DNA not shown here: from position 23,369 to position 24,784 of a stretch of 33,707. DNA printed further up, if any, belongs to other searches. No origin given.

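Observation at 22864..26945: Bacillus-style (class IV-like) PHA synthase module in a high-GC genome: PadR regulator, phasin-like gene, hydrolase, short PhaR/E-like subunit, PhaC, GNAT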

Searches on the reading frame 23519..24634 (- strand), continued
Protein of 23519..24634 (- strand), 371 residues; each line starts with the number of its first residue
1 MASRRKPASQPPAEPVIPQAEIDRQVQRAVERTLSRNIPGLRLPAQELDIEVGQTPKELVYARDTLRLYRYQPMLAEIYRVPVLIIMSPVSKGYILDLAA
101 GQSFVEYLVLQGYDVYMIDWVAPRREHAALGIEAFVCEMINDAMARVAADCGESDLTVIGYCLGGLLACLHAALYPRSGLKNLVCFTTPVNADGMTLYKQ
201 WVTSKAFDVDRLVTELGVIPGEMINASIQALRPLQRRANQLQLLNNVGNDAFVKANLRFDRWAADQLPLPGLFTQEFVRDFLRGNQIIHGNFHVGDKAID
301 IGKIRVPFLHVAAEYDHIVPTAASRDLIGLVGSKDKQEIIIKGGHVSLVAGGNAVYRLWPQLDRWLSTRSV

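Call 20: get_annotated_region(hit=H6, flank=4000)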
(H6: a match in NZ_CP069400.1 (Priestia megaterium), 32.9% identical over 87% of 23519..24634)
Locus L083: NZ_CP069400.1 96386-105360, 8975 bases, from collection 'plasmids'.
description: Priestia megaterium strain CDC 2008724129 plasmid pPmC-129-3, complete sequence
organism: Priestia megaterium (NCBI taxid 1404)
taxonomy: Bacteria; Bacillota; Bacilli; Bacillales; Bacillaceae; Priestia; Priestia megaterium
host: -; source: Homo sapiens,Pure culture; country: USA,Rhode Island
typing (MOB-suite, as given by PLSDB): non-mobilizable
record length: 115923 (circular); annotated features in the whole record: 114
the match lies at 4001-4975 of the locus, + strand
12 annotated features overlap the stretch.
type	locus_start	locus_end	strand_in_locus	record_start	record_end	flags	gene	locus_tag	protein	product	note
CDS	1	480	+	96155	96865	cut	sigI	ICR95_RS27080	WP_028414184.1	RNA polymerase sigma factor SigI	-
CDS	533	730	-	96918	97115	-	-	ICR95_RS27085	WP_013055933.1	alpha/beta-type small acid-soluble spore protein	-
CDS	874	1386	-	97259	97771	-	phaP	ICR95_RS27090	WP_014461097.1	polyhydroxyalkanoic acid inclusion protein PhaP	-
CDS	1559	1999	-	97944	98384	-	phaQ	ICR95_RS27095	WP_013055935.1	poly-beta-hydroxybutyrate-responsive repressor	-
CDS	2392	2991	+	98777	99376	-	phaR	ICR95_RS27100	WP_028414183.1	polyhydroxyalkanoic acid synthase subunit PhaR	-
CDS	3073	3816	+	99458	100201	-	phbB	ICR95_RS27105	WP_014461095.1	acetoacetyl-CoA reductase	GO:0042619 - poly-hydroxybutyrate biosynthetic process [Evidence IEA]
CDS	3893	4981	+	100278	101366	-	-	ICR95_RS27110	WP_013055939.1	class III poly(R)-hydroxyalkanoic acid synthase subunit PhaC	-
CDS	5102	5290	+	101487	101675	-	-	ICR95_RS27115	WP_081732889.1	hypothetical protein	-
CDS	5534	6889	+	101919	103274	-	-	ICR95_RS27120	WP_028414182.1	TrkH family potassium uptake protein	-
CDS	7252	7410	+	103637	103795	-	-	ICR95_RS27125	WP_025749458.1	hypothetical protein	-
CDS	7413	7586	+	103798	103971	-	-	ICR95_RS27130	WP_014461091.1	hypothetical protein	-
CDS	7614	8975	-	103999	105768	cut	-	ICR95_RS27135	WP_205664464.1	B12-binding domain-containing radical SAM protein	-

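Call 24: get_annotated_region(hit=H3, flank=3000)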
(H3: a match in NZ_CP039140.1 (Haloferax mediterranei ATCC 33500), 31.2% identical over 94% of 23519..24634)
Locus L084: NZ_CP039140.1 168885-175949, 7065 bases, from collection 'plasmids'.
description: Haloferax mediterranei ATCC 33500 plasmid pHME505, complete sequence
organism: Haloferax mediterranei ATCC 33500 (NCBI taxid 523841)
taxonomy: Archaea; Euryarchaeota; Halobacteria; Halobacteriales; Haloferacaceae; Haloferax; Haloferax mediterranei; Haloferax mediterranei ATCC 33500
host: -; source: Cell culture,Spain; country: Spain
typing (MOB-suite, as given by PLSDB): non-mobilizable
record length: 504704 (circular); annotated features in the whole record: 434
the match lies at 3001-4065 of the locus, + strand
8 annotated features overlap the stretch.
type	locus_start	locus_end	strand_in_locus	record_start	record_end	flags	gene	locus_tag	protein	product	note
CDS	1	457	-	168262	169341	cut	-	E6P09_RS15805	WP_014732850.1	hypothetical protein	-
CDS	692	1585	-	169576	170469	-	-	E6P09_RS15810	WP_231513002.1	CBS domain-containing protein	-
CDS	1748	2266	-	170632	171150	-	-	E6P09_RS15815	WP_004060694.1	pantetheine-phosphate adenylyltransferase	-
CDS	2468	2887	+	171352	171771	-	-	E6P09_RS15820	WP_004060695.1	universal stress protein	-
CDS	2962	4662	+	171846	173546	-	phaC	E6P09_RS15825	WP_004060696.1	class III poly(R)-hydroxyalkanoic acid synthase subunit PhaC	-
CDS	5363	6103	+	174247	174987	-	-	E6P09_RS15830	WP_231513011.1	GAF domain-containing protein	-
CDS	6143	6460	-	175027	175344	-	-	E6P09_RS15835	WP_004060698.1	thiamine-binding protein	-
CDS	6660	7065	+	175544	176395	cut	-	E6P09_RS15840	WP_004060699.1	hypothetical protein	-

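Call 25: get_annotated_region(hit=H34, flank=1500)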
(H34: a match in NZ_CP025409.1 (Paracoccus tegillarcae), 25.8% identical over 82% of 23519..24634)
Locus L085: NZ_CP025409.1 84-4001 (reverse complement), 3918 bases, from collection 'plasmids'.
description: Paracoccus tegillarcae strain BM15 plasmid pBM151, complete sequence
organism: Paracoccus tegillarcae (NCBI taxid 1529068)
taxonomy: Bacteria; Pseudomonadota; Alphaproteobacteria; Rhodobacterales; Paracoccaceae; Paracoccus; Paracoccus tegillarcae
host: -; source: Tegillarca granosa,single cell; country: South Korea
typing (MOB-suite, as given by PLSDB): mobilizable; relaxase MOBP
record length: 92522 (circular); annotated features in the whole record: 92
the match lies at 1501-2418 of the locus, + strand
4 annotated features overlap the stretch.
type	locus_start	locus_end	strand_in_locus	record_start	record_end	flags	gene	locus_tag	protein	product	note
CDS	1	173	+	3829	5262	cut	-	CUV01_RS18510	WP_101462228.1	lactate utilization protein B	GO:0019516 - lactate oxidation [Evidence IEA]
CDS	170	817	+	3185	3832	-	-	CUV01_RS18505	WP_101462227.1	LUD domain-containing protein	-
CDS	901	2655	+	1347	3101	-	phaC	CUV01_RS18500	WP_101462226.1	class I poly(R)-hydroxyalkanoic acid synthase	GO:0042619 - poly-hydroxybutyrate biosynthetic process [Evidence IEA]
CDS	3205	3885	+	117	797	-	-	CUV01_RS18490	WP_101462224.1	IS6 family transposase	-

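Call 28: search_protein_families(library=ncbifam, proteins=[L083:3893-4981:+, L082:3893-4999:+, L084:2962-4662:+, L081:6028-7110:+, L058:5977-7047:+, L049:6001-7092:+, L078:5971-7053:+, L041:5980-7110:+, L023:6001-7050:+, L072:5872-6969:+], max_evalue=1e-20)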
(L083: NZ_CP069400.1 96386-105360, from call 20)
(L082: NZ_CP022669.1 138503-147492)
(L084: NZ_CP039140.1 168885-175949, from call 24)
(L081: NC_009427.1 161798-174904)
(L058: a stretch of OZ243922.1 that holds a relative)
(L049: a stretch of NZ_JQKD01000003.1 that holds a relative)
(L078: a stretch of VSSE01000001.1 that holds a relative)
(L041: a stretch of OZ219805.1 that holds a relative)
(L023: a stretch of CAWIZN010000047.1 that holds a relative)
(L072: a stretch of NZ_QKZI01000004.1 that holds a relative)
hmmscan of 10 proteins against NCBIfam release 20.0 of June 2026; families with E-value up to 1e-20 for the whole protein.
L083:3893-4981:+ (362 aa): 4 families
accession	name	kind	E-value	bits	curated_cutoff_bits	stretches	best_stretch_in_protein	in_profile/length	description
TIGR01836.1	PHA_synth_III_C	subfamily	1.3e-160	534.2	365.3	1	9-360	1-350/350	class III poly(R)-hydroxyalkanoic acid synthase subunit PhaC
TIGR01838.1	PHA_synth_I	subfamily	5.9e-52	176.8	622.65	1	41-348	159-467/532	class I poly(R)-hydroxyalkanoic acid synthase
NF005898.0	PRK07868.1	equivalog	2e-24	85.4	925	1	45-360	38-361/994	acyl-CoA synthetase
TIGR01839.1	PHA_synth_II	subfamily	2.4e-23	82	855.4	0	41-161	186-306/560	class II poly(R)-hydroxyalkanoic acid synthase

L082:3893-4999:+ (368 aa): 4 families
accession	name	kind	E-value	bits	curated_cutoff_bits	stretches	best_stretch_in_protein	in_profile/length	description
TIGR01836.1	PHA_synth_III_C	subfamily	3.8e-116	387.9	365.3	1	8-366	4-350/350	class III poly(R)-hydroxyalkanoic acid synthase subunit PhaC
TIGR01838.1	PHA_synth_I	subfamily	1.3e-43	149.3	622.65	1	39-343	159-455/532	class I poly(R)-hydroxyalkanoic acid synthase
TIGR01839.1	PHA_synth_II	subfamily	5.4e-26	90.8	855.4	1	39-319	186-458/560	class II poly(R)-hydroxyalkanoic acid synthase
NF005898.0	PRK07868.1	equivalog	2.7e-24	85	925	1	39-366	34-361/994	acyl-CoA synthetase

L084:2962-4662:+ (566 aa): 3 families
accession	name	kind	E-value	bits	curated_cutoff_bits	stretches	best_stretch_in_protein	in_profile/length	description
TIGR01836.1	PHA_synth_III_C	subfamily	3.6e-121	404.4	365.3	1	25-364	10-347/350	class III poly(R)-hydroxyalkanoic acid synthase subunit PhaC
TIGR01838.1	PHA_synth_I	subfamily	9.2e-48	163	622.65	1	48-344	159-455/532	class I poly(R)-hydroxyalkanoic acid synthase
TIGR01839.1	PHA_synth_II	subfamily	4.4e-26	91.1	855.4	1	49-318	187-456/560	class II poly(R)-hydroxyalkanoic acid synthase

L081:6028-7110:+ (360 aa): 3 families
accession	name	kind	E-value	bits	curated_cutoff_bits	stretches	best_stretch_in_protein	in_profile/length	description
TIGR01836.1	PHA_synth_III_C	subfamily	2e-87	293.5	365.3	1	20-358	15-350/350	class III poly(R)-hydroxyalkanoic acid synthase subunit PhaC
TIGR01838.1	PHA_synth_I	subfamily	7.4e-44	150.1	622.65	1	40-344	159-465/532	class I poly(R)-hydroxyalkanoic acid synthase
TIGR01839.1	PHA_synth_II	subfamily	8.4e-27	93.5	855.4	1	41-341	187-487/560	class II poly(R)-hydroxyalkanoic acid synthase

L058:5977-7047:+ (356 aa): 3 families
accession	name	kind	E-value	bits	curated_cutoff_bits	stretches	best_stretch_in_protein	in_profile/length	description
TIGR01836.1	PHA_synth_III_C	subfamily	2.8e-119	398.2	365.3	1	7-354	6-350/350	class III poly(R)-hydroxyalkanoic acid synthase subunit PhaC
TIGR01838.1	PHA_synth_I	subfamily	1.3e-47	162.5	622.65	1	34-332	159-456/532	class I poly(R)-hydroxyalkanoic acid synthase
TIGR01839.1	PHA_synth_II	subfamily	1.7e-21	76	855.4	1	44-332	196-482/560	class II poly(R)-hydroxyalkanoic acid synthase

L049:6001-7092:+ (363 aa): 3 families
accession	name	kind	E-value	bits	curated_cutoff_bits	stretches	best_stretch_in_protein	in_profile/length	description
TIGR01836.1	PHA_synth_III_C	subfamily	5.2e-88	295.4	365.3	1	31-361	20-350/350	class III poly(R)-hydroxyalkanoic acid synthase subunit PhaC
TIGR01838.1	PHA_synth_I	subfamily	4.9e-45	154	622.65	1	44-348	160-466/532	class I poly(R)-hydroxyalkanoic acid synthase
TIGR01839.1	PHA_synth_II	subfamily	7.6e-28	96.9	855.4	1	50-338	193-481/560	class II poly(R)-hydroxyalkanoic acid synthase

L078:5971-7053:+ (360 aa): 4 families
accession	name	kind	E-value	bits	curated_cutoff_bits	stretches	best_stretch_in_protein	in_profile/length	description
TIGR01836.1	PHA_synth_III_C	subfamily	4e-84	282.6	365.3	1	13-354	7-349/350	class III poly(R)-hydroxyalkanoic acid synthase subunit PhaC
TIGR01838.1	PHA_synth_I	subfamily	1.4e-39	136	622.65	1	39-332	159-455/532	class I poly(R)-hydroxyalkanoic acid synthase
NF005898.0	PRK07868.1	equivalog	5.3e-26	90.6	925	1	12-355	6-361/994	acyl-CoA synthetase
TIGR01839.1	PHA_synth_II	subfamily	1.9e-21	75.8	855.4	1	40-319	187-469/560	class II poly(R)-hydroxyalkanoic acid synthase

L041:5980-7110:+ (376 aa): 2 families
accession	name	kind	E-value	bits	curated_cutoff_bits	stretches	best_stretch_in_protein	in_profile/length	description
TIGR01836.1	PHA_synth_III_C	subfamily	2.8e-93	312.7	365.3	1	40-374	19-350/350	class III poly(R)-hydroxyalkanoic acid synthase subunit PhaC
TIGR01838.1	PHA_synth_I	subfamily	1e-47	162.8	622.65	1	60-351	163-455/532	class I poly(R)-hydroxyalkanoic acid synthase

L023:6001-7050:+ (349 aa): 4 families
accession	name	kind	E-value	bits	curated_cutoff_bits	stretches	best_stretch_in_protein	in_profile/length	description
TIGR01836.1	PHA_synth_III_C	subfamily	8.4e-99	330.9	365.3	1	11-347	17-350/350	class III poly(R)-hydroxyalkanoic acid synthase subunit PhaC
TIGR01838.1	PHA_synth_I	subfamily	1.2e-44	152.7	622.65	1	29-332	159-463/532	class I poly(R)-hydroxyalkanoic acid synthase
NF005898.0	PRK07868.1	equivalog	1.4e-23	82.6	925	1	5-345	8-359/994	acyl-CoA synthetase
TIGR01839.1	PHA_synth_II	subfamily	1.9e-23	82.4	855.4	1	32-330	189-487/560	class II poly(R)-hydroxyalkanoic acid synthase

L072:5872-6969:+ (365 aa): 3 families
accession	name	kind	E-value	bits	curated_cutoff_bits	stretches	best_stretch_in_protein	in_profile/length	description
TIGR01836.1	PHA_synth_III_C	subfamily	1e-126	422.7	365.3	1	27-362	16-349/350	class III poly(R)-hydroxyalkanoic acid synthase subunit PhaC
TIGR01838.1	PHA_synth_I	subfamily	2.3e-44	151.7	622.65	1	44-358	159-473/532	class I poly(R)-hydroxyalkanoic acid synthase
NF005898.0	PRK07868.1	equivalog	7.8e-21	73.5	925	1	46-362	36-360/994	acyl-CoA synthetase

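Call 29: search_protein_families(library=ncbifam, proteins=[L083:2392-2991:+, L082:3291-3896:+, L081:5661-6026:+, L041:5465-5854:+, L023:5501-5968:+, L049:5560-5997:+, L078:5666-5974:+, L079:5334-5888:+, L060:4909-5967:+, L053:1948-2406:+], max_evalue=0.01)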
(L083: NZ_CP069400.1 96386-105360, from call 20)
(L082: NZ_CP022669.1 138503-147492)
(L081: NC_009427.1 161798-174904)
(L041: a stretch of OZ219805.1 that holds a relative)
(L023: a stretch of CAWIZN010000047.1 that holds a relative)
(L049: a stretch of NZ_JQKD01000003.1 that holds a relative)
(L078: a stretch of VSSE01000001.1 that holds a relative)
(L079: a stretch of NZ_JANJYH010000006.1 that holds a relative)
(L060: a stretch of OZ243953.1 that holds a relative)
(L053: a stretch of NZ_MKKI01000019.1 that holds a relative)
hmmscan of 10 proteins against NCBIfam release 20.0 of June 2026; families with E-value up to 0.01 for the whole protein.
L083:2392-2991:+ (199 aa): 6 families
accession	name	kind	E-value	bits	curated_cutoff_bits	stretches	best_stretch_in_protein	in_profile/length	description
TIGR02132.1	phaR_Bmeg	equivalog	3.2e-112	372.9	148.4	1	1-189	1-189/189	polyhydroxyalkanoic acid synthase subunit PhaR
TIGR01834.1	PHA_synth_III_E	subfamily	2.2e-05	24.1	154.95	1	10-97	231-318/324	class III poly(R)-hydroxyalkanoic acid synthase subunit PhaE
TIGR04320.1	Surf_Exclu_PgrA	domain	0.00023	20.6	70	1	51-192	222-357/360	SEC10/PgrA surface exclusion domain-containing protein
NF045487.1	ASRP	equivalog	0.0013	17.4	300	1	86-185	128-225/593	archaea-specific SMC-related protein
TIGR01837.1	PHA_granule_1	subfamily_domain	0.0029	17.7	94.7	1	34-91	58-115/118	poly(hydroxyalkanoate) granule-associated protein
NF052432.1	TC0500_fam_Inc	equivalog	0.0064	15.9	240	1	34-133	114-209/214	TC0500 family inclusion membrane protein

L082:3291-3896:+ (201 aa): 3 families
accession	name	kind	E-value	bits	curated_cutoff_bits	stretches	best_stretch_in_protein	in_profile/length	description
TIGR01834.1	PHA_synth_III_E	subfamily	6.7e-15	55.4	154.95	1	29-186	163-320/324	class III poly(R)-hydroxyalkanoic acid synthase subunit PhaE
TIGR01837.1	PHA_granule_1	subfamily_domain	0.006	16.7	94.7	0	142-180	79-117/118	poly(hydroxyalkanoate) granule-associated protein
NF047719.1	SCO6745_fam_HTH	subfamily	0.006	16.2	120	1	85-175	172-263/263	SCO6745 family protein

L081:5661-6026:+ (121 aa): 4 families
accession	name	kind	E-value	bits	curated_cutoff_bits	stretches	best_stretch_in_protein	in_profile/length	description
TIGR02132.1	phaR_Bmeg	equivalog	2e-10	40.9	148.4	1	2-92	3-93/189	polyhydroxyalkanoic acid synthase subunit PhaR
TIGR01837.1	PHA_granule_1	subfamily_domain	8.1e-07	29.1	94.7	1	50-91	75-116/118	poly(hydroxyalkanoate) granule-associated protein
TIGR01834.1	PHA_synth_III_E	subfamily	2.8e-05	23.8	154.95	1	8-99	230-321/324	class III poly(R)-hydroxyalkanoic acid synthase subunit PhaE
NF033885.1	conj_TraP_IncI1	equivalog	0.0097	15.7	135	0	40-117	76-154/217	conjugal transfer protein TraP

L041:5465-5854:+ (129 aa): 2 families
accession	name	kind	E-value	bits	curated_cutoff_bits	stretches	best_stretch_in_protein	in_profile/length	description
TIGR02132.1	phaR_Bmeg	equivalog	6.8e-18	65.3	148.4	1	10-108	8-110/189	polyhydroxyalkanoic acid synthase subunit PhaR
TIGR01834.1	PHA_synth_III_E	subfamily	0.0012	18.4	154.95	1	27-102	246-321/324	class III poly(R)-hydroxyalkanoic acid synthase subunit PhaE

L023:5501-5968:+ (155 aa): 2 families
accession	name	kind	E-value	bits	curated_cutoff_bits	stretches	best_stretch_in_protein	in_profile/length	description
TIGR02132.1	phaR_Bmeg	equivalog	1.8e-14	54.1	148.4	1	27-115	8-96/189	polyhydroxyalkanoic acid synthase subunit PhaR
TIGR01834.1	PHA_synth_III_E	subfamily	0.00012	21.7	154.95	1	33-105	239-307/324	class III poly(R)-hydroxyalkanoic acid synthase subunit PhaE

L049:5560-5997:+ (145 aa): 4 families
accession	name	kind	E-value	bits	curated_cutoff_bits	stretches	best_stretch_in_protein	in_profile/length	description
TIGR02132.1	phaR_Bmeg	equivalog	1.2e-05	25.3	148.4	1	8-91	8-91/189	polyhydroxyalkanoic acid synthase subunit PhaR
NF033930.1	pneumo_PspA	exception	0.00022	20.1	850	1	58-139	319-397/659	pneumococcal surface protein A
NF011513.0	PRK14952.1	equivalog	0.00047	19.3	737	1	58-138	352-432/596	DNA polymerase III subunits gamma/tau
TIGR01837.1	PHA_granule_1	subfamily_domain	0.003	17.6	94.7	1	47-91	71-115/118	poly(hydroxyalkanoate) granule-associated protein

L078:5666-5974:+ (102 aa): 0 families

L079:5334-5888:+ (184 aa): 2 families
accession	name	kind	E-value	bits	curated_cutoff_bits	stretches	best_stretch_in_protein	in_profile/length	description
TIGR01834.1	PHA_synth_III_E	subfamily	2.4e-07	30.6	154.95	1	93-175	234-316/324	class III poly(R)-hydroxyalkanoic acid synthase subunit PhaE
TIGR02132.1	phaR_Bmeg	equivalog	3.7e-05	23.7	148.4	1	106-183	26-103/189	polyhydroxyalkanoic acid synthase subunit PhaR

L060:4909-5967:+ (352 aa): 8 families
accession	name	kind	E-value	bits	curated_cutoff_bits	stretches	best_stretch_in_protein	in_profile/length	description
TIGR02132.1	phaR_Bmeg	equivalog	3.4e-13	49.9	148.4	1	131-303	8-166/189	polyhydroxyalkanoic acid synthase subunit PhaR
TIGR01348.1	PDHac_trf_long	equivalog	5.2e-06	25.3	552.1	1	286-348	257-320/587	dihydrolipoyllysine-residue acetyltransferase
TIGR01349.1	PDHac_trf_mito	equivalog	0.00011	21.4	445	1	289-348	118-177/437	pyruvate dehydrogenase complex dihydrolipoamide acetyltransferase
NF008814.0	PRK11854.1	equivalog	0.00013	20.5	722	1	291-347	311-367/637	pyruvate dehydrogenase complex dihydrolipoyllysine-residue acetyltransferase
NF004309.0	PRK05704.1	equivalog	0.00019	20.9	449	1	267-348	68-149/408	2-oxoglutarate dehydrogenase complex dihydrolipoyllysine-residue succinyltransferase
TIGR01834.1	PHA_synth_III_E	subfamily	0.0007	19.2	154.95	1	152-220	250-318/324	class III poly(R)-hydroxyalkanoic acid synthase subunit PhaE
NF011416.0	PRK14843.1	equivalog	0.0025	16.7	429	1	309-347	3-41/347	dihydrolipoamide acetyltransferase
TIGR01837.1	PHA_granule_1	subfamily_domain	0.0093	16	94.7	0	159-215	60-116/118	poly(hydroxyalkanoate) granule-associated protein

L053:1948-2406:+ (152 aa): 2 families
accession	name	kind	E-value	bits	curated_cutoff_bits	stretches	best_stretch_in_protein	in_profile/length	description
TIGR01837.1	PHA_granule_1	subfamily_domain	1.2e-07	31.9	94.7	1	71-125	63-117/118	poly(hydroxyalkanoate) granule-associated protein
TIGR02132.1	phaR_Bmeg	equivalog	3.7e-07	30.3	148.4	1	35-125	4-93/189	polyhydroxyalkanoic acid synthase subunit PhaR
